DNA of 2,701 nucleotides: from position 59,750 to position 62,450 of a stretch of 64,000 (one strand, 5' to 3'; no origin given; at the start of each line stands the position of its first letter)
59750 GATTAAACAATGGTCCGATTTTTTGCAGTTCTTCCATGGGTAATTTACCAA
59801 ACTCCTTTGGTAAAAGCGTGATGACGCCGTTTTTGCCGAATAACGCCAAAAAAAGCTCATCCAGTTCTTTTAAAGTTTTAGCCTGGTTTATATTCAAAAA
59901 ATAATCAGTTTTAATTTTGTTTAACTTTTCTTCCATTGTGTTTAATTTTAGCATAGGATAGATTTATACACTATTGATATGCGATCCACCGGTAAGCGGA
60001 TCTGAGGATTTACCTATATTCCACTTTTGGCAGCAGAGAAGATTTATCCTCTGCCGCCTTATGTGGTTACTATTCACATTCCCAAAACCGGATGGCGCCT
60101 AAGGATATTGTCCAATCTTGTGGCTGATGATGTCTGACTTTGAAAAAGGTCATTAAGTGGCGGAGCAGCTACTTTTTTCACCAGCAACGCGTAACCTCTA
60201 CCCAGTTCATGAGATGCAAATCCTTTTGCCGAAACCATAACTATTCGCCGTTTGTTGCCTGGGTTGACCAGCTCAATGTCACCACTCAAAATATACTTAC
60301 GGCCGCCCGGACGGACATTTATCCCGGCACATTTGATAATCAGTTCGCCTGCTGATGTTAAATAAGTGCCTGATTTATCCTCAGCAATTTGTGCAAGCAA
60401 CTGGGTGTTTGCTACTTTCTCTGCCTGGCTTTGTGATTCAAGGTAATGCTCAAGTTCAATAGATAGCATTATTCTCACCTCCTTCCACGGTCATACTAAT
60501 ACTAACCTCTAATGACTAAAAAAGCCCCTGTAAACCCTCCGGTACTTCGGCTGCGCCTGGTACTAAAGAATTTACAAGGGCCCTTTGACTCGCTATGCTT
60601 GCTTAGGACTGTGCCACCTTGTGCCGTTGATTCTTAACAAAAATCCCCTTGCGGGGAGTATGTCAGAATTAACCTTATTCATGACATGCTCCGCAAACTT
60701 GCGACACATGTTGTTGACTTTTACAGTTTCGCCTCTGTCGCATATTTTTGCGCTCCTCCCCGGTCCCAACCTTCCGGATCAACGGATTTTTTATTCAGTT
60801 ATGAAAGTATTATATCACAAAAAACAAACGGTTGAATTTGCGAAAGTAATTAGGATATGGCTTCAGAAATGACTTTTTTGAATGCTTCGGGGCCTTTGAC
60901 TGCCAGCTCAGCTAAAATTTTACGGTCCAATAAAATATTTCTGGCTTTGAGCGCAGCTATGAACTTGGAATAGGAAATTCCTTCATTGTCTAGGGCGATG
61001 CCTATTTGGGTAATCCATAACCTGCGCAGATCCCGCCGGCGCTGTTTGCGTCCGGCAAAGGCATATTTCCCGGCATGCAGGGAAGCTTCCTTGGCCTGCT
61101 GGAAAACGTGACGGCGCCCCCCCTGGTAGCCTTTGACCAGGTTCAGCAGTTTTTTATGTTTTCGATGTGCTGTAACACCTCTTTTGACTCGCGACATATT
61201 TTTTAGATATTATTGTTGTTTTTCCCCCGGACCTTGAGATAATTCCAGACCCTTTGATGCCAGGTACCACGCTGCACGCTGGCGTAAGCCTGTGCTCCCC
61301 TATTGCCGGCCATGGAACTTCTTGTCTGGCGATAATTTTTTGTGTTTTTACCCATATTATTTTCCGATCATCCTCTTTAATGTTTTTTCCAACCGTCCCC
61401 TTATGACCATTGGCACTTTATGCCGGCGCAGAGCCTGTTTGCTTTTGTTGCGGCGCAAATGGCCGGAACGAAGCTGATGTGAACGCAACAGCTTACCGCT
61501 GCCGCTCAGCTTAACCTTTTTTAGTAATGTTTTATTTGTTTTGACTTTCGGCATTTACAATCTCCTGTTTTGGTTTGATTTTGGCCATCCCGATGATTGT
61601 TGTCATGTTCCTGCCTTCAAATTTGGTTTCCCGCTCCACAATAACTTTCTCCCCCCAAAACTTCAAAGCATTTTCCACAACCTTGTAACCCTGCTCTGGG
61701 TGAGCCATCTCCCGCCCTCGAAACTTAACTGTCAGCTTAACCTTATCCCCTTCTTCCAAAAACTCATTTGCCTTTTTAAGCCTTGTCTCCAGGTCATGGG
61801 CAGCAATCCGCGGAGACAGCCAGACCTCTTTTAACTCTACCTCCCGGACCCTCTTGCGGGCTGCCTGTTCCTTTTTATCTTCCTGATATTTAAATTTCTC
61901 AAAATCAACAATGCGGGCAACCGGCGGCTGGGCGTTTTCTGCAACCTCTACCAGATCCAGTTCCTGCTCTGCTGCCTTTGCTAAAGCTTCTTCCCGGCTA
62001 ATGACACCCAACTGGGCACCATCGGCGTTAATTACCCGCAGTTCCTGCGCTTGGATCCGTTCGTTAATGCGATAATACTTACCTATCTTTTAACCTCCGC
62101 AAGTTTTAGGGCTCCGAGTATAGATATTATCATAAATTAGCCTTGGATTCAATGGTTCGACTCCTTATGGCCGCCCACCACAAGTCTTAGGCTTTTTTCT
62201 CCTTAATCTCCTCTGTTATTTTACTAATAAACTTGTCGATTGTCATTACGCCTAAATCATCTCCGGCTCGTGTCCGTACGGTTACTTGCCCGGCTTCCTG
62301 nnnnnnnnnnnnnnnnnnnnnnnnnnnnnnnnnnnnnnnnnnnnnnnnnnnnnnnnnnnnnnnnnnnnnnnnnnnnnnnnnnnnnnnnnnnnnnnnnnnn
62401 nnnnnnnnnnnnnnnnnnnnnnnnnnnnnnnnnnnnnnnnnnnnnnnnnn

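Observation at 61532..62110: infC lacks any AUG/GUG/UUG start for its conserved N-terminus; likely initiates at AUA (or AUU) 6 nt after a GGAGGU Shine-Dalgarno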

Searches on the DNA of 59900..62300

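Call 31: search_rna_families(source=window, start=59900, end=62300, threshold=evalue, max_evalue=1)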
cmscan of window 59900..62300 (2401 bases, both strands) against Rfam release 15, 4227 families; matches with E-value up to 1: 0.
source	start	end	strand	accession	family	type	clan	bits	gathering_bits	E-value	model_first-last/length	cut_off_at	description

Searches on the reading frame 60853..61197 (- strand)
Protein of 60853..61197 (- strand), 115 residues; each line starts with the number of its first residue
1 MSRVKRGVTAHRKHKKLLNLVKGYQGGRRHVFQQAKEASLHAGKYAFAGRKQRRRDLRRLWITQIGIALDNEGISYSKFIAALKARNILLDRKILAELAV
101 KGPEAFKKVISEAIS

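Call 49: search_protein_families(library=pfam, proteins=[window:60853-61197:-], max_evalue=0.001)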
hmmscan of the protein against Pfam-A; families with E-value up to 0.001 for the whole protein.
window:60853-61197:- (115 aa): 1 family
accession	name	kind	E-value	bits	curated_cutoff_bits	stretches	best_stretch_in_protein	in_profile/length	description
PF00453.23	Ribosomal_L20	-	1.2e-36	125.5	30.8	1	3-108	1-106/107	Ribosomal protein L20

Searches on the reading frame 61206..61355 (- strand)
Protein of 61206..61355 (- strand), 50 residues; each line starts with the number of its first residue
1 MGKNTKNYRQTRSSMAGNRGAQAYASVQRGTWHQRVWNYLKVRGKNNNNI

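Call 34: search_protein_families(library=pfam, proteins=[window:61206-61355:-], max_evalue=10)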
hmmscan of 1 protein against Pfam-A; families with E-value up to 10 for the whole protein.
window:61206-61355:- (50 aa): 0 families

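Call 35: search_protein_families(library=ncbifam, proteins=[window:61206-61355:-], max_evalue=10)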
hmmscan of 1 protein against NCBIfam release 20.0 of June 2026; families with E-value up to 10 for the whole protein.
window:61206-61355:- (50 aa): 1 family
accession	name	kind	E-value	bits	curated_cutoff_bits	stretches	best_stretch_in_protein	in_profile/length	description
NF002336.0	PRK01294.1-4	equivalog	0.055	12.6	542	1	6-44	253-293/343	lipase secretion chaperone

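Call 40: find_homologous_proteins(query=A2, max_evalue=0.001)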
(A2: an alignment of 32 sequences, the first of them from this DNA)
Query A2 (32 sequences) (50 aa, profile of the alignment): 123 proteins with E <= 0.001 among 207 candidates; the best 120 are listed.
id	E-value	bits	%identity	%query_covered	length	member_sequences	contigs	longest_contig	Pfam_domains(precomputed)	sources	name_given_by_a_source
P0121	1.4e-21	94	51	98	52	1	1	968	-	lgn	-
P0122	4.9e-20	89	43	94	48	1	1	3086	-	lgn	-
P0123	5.2e-20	89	47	100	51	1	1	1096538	-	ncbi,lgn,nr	ncbi:MAG: hypothetical protein PHQ59_04175 [Candidatus Daviesbacteria bacterium]|nr:hypothetical pro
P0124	8.6e-20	88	41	82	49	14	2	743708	-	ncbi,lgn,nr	ncbi:MAG: hypothetical protein PHE48_03145 [Candidatus Daviesbacteria bacterium]|nr:hypothetical pro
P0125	1.1e-19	88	56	90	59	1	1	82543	-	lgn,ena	-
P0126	1.2e-19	88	51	90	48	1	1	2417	-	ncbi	-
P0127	2.2e-19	87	51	98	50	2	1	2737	-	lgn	-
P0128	2.3e-19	87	57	90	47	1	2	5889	-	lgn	-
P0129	3.1e-19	87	42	90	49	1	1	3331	-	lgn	-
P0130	3.3e-19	87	47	98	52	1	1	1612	-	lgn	-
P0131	3.5e-19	87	38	82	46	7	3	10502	-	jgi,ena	-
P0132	3.6e-19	86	47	100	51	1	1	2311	-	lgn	-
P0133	6.2e-19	86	56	90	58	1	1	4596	-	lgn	-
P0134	7.9e-19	85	48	90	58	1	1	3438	-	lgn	-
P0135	9.5e-19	85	43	72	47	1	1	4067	-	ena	-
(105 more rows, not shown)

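Call 46: search_solved_structures(query=A3, max_evalue=10)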
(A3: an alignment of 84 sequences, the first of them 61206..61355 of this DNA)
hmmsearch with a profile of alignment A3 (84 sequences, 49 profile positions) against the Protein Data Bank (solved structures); distinct sequences matched with E-value up to 10: 1.
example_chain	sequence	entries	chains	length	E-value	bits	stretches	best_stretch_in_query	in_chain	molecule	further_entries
9ytq_A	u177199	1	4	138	1.8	12.1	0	32-46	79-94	Designed tetrameric HC4 protein.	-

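Call 52: predict_structure(alignment_id=A3)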
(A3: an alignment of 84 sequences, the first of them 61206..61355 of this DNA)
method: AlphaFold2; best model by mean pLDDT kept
length: 50 residues; sequences in the alignment: 84
mean_pLDDT: 65.4   pTM: 0.25
mean pLDDT of the five models: 65.4, 65.4, 65.1, 64.9, 63.0
residues with pLDDT >= 90: 0; 70-90: 10; 50-70: 39; < 50: 1
segments of 3 or more residues with pLDDT < 50: none
pLDDT, mean of each block of 10 residues (from residue 1): 62 67 65 74 61
secondary structure, 60 per line:
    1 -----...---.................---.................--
elements in order: H12-28 H32-48

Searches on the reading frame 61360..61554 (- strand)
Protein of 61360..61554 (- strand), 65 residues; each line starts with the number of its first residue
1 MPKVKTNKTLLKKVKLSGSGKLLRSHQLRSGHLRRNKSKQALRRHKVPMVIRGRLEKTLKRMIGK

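Call 49: search_protein_families(library=pfam, proteins=[window:61360-61554:-], max_evalue=0.001)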
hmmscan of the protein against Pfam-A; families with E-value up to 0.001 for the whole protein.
window:61360-61554:- (65 aa): 1 family
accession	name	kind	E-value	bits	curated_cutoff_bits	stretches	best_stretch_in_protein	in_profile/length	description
PF01632.24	Ribosomal_L35p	-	1.1e-07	32.6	28.9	1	2-63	1-61/61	Ribosomal protein L35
